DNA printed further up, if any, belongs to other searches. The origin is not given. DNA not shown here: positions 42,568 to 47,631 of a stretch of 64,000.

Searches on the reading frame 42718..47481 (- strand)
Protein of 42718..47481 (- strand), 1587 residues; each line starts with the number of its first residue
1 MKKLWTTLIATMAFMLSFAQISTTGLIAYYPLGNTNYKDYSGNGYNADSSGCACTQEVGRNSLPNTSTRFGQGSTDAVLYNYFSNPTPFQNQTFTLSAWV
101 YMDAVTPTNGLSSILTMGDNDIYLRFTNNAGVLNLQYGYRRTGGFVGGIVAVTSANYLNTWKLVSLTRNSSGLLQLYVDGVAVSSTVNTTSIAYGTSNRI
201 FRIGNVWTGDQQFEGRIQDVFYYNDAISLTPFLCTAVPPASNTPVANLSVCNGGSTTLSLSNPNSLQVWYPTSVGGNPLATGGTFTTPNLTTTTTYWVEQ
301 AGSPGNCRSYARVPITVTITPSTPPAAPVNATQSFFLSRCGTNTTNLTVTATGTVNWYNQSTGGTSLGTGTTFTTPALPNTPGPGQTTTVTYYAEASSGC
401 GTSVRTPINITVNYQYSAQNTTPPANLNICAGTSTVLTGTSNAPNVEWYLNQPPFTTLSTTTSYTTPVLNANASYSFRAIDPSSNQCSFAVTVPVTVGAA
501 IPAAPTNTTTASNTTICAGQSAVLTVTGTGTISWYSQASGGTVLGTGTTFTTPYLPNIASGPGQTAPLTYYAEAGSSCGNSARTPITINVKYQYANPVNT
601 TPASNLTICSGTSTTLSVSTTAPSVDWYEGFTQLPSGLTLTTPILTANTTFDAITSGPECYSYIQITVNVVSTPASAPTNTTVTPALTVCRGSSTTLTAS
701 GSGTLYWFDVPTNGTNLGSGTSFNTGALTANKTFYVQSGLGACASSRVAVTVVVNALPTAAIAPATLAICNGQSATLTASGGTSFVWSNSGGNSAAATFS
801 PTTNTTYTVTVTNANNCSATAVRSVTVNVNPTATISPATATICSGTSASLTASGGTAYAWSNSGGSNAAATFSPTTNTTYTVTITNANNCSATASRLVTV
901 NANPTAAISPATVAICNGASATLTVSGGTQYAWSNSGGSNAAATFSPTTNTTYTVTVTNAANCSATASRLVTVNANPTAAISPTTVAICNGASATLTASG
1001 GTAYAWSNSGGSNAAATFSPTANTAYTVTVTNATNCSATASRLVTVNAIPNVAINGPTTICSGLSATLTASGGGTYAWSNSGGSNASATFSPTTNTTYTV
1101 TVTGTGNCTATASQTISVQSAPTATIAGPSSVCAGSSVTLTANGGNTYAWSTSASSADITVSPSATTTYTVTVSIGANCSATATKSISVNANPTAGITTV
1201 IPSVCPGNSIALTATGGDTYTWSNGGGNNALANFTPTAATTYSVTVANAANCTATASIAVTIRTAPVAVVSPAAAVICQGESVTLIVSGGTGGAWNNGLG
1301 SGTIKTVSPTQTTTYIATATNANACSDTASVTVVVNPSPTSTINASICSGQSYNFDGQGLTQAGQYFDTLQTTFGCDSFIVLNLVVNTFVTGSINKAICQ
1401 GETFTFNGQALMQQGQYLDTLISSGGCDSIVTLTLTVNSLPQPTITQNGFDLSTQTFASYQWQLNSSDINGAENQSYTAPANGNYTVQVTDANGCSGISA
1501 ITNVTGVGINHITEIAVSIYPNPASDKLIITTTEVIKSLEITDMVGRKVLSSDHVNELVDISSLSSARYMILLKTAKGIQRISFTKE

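Call 11: search_protein_families(library=pfam, proteins=[window:42718-47481:-], max_evalue=0.001)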
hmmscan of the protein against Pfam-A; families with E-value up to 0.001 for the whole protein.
window:42718-47481:- (1587 aa): 4 families
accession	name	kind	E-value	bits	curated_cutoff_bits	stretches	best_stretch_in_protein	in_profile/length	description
PF19081.6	Ig_7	-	1.8e-104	342.7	27.3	9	241-321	3-84/84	Ig-like domain CHU_C associated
PF13385.13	Laminin_G_3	-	2.8e-17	63.7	27.6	1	83-228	9-146/151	Concanavalin A-like lectin/glucanases superfamily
PF18962.6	Por_Secre_tail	-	1.4e-07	32.2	27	1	1519-1577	1-66/75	Secretion system C-terminal sorting domain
PF25099.1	GOLD_PATL1_C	-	3.7e-07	30.3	34.5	0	1016-1043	33-60/85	Patellin-1-like, C-terminal GOLD domain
